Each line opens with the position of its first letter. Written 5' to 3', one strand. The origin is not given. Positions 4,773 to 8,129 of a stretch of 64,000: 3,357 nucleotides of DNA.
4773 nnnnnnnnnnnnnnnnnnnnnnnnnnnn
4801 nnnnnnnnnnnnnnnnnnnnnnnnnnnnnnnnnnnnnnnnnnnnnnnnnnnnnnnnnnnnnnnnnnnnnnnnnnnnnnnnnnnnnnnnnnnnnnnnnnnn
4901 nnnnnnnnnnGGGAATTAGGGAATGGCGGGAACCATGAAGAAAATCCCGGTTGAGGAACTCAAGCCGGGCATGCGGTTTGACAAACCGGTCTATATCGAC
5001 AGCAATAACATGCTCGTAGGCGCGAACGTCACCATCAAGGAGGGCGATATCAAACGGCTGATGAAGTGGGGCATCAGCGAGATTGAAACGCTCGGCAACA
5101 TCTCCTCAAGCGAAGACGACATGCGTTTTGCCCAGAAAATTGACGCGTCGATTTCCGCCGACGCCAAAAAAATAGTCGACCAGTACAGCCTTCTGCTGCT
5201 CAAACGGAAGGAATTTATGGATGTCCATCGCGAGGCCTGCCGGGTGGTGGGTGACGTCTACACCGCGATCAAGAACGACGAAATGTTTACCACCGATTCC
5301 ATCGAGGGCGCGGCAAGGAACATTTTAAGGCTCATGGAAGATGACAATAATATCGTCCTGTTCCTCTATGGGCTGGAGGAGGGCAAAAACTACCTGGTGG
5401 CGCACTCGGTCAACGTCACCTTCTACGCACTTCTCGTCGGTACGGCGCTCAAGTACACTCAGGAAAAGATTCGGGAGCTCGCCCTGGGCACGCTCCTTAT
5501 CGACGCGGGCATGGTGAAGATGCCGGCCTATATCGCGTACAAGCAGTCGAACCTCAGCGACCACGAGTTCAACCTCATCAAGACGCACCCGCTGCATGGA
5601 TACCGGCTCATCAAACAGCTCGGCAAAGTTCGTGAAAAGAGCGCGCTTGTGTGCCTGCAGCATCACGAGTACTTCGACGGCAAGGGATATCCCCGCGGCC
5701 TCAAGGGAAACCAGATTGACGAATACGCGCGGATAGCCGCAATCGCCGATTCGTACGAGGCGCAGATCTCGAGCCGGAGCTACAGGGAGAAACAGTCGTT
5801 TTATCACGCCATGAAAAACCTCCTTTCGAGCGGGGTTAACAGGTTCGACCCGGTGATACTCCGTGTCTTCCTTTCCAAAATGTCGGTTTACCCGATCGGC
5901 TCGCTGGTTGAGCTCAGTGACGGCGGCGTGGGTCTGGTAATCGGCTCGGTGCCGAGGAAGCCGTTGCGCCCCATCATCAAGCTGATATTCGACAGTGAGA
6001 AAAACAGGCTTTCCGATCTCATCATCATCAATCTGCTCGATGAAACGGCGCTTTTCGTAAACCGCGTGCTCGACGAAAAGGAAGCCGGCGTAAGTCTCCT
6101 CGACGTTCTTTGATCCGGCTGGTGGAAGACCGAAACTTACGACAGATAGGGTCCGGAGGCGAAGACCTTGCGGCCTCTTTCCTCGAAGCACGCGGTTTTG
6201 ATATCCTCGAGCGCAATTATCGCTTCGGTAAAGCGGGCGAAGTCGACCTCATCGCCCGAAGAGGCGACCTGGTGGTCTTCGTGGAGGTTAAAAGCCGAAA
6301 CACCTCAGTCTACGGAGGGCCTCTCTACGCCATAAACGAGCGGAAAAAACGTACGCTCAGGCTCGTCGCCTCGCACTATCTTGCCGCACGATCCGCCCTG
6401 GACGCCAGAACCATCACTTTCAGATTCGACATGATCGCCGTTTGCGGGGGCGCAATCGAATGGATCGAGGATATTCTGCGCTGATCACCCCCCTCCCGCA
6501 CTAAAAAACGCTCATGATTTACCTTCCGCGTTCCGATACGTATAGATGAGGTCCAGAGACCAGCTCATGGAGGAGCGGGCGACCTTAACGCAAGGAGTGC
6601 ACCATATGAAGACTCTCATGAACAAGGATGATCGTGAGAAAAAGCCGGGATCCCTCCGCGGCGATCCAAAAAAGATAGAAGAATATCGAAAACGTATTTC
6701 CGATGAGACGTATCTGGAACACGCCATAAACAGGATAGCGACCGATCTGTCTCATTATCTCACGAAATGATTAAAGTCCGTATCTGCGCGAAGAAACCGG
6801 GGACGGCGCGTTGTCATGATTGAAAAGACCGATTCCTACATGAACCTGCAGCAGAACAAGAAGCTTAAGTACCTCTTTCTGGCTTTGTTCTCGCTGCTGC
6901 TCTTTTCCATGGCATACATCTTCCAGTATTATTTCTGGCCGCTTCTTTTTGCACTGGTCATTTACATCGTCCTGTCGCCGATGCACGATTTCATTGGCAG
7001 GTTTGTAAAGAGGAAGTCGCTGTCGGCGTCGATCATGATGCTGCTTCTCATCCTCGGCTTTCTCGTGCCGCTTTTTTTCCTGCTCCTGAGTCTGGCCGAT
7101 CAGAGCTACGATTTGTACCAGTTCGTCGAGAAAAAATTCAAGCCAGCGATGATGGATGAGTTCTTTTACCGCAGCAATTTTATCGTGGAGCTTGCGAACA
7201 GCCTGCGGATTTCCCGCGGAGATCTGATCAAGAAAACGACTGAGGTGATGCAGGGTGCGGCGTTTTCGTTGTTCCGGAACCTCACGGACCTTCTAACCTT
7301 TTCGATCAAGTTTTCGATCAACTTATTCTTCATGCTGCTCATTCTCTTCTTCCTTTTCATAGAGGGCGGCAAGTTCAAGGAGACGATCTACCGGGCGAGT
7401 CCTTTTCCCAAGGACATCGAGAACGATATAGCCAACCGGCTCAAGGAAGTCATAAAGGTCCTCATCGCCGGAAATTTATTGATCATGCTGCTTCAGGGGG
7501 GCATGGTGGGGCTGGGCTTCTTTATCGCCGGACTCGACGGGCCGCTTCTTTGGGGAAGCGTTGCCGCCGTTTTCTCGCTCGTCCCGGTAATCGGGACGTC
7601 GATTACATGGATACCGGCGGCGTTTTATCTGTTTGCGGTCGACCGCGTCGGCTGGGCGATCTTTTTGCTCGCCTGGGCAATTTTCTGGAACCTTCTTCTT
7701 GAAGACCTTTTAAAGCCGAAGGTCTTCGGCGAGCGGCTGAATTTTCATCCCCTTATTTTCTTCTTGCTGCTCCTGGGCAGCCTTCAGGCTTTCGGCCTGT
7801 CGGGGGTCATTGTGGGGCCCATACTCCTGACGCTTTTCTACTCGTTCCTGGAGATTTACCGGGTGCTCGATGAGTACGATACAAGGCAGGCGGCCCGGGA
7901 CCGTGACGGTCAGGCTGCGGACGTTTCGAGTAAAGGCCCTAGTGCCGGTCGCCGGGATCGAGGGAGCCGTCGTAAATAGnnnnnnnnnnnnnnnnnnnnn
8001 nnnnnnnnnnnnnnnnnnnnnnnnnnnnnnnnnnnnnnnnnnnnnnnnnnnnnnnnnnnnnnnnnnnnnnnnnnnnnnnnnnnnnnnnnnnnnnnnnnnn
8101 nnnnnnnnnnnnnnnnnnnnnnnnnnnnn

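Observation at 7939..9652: Methyltransferase-like gene translationally fused in operon with an orphan REC-GGDEF response regulator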

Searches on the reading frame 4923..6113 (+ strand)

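Call 3: search_protein_families(library=pfam, proteins=[window:4923-6113:+], max_evalue=0.01)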
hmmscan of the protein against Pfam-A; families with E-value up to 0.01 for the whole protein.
window:4923-6113:+ (396 aa): 3 families
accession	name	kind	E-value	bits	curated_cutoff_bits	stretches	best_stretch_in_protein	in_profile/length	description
PF13487.12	HD_5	-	1.4e-26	93.7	27.2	1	156-311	12-169/170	HD domain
PF01966.28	HD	-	5.9e-11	43.1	22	1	160-280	3-115/116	HD domain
PF11871.13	DUF3391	-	0.0024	18.9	27.8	1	6-124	2-133/136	Domain of unknown function (DUF3391)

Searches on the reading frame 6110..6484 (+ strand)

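Call 3: search_protein_families(library=pfam, proteins=[window:6110-6484:+], max_evalue=0.01)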
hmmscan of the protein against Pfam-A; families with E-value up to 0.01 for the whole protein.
window:6110-6484:+ (124 aa): 4 families
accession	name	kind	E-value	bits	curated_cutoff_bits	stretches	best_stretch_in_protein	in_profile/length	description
PF02021.23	UPF0102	-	1.4e-26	93.1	23.6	1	17-111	1-80/80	Uncharacterised protein family UPF0102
PF08378.17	NERD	-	8.8e-06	26.6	22.1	1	14-70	2-64/111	Nuclease-related domain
PF18743.7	AHJR-like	-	0.0012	18.8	26.1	1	41-69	41-69/123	REase_AHJR-like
PF01870.24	Hjc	-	0.0029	18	21.1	0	23-66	8-52/93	Archaeal holliday junction resolvase (hjc)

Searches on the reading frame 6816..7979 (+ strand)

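Call 3: search_protein_families(library=pfam, proteins=[window:6816-7979:+], max_evalue=0.01)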
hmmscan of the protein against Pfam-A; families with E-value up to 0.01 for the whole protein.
window:6816-7979:+ (387 aa): 1 family
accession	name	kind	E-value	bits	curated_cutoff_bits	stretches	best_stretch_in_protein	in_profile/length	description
PF01594.21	AI-2E_transport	-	1.5e-47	162.8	34.3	1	22-348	4-326/327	AI-2E family transporter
